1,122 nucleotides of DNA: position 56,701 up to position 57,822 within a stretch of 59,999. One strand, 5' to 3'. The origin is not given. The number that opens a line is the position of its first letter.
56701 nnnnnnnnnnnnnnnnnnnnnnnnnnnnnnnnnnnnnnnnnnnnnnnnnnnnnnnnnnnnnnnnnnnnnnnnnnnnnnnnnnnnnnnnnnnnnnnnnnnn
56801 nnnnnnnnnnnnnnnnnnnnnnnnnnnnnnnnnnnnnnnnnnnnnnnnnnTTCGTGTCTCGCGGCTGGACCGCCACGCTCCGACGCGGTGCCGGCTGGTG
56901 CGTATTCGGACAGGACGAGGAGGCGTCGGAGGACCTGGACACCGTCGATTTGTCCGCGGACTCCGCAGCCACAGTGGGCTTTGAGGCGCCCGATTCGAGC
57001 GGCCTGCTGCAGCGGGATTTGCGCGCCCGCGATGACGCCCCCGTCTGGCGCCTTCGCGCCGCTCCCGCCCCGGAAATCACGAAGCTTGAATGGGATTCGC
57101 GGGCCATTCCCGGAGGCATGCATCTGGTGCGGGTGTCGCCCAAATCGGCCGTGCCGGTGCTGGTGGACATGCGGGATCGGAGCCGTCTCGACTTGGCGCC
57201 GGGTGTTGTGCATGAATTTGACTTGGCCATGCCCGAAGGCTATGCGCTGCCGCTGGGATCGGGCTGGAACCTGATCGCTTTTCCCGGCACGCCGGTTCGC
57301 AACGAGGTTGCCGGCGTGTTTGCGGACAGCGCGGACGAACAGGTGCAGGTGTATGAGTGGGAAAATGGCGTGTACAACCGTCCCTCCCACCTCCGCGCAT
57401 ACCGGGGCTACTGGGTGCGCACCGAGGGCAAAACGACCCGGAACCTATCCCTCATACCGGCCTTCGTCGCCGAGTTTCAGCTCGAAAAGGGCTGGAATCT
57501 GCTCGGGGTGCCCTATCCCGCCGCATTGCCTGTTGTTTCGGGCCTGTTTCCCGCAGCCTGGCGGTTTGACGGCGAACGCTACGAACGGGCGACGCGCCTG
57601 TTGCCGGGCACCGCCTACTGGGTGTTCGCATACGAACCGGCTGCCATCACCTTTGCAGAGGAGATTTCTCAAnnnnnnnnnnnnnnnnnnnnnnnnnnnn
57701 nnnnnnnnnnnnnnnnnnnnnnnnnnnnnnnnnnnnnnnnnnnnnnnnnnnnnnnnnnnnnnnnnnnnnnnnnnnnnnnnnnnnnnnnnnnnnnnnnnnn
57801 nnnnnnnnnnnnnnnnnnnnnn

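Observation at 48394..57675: Roughly 3100-aa secreted protein fusing a papain-like peptidase to four beta-propellers of three different families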

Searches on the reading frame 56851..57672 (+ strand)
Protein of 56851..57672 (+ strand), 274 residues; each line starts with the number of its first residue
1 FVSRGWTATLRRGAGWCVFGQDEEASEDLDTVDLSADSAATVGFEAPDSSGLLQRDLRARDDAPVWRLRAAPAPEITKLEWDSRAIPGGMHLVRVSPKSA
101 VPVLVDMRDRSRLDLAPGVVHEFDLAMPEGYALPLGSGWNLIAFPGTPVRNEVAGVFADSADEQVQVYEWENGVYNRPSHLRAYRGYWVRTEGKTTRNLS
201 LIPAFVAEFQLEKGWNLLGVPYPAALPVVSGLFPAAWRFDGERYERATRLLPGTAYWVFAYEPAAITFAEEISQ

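Call 7: search_protein_families(library=pfam, proteins=[window:56851-57672:+], max_evalue=10)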
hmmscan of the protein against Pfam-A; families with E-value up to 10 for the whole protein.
window:56851-57672:+ (274 aa): 0 families

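Call 75: search_solved_structures(query=A6, max_evalue=10, show_alignments=2)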
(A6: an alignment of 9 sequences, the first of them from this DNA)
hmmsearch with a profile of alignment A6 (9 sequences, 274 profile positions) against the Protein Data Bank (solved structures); distinct sequences matched with E-value up to 10: 1.
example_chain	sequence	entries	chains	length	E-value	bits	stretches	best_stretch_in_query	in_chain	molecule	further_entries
2g7s_A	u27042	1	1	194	0.65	12.5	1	152-210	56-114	transcriptional regulator, TetR family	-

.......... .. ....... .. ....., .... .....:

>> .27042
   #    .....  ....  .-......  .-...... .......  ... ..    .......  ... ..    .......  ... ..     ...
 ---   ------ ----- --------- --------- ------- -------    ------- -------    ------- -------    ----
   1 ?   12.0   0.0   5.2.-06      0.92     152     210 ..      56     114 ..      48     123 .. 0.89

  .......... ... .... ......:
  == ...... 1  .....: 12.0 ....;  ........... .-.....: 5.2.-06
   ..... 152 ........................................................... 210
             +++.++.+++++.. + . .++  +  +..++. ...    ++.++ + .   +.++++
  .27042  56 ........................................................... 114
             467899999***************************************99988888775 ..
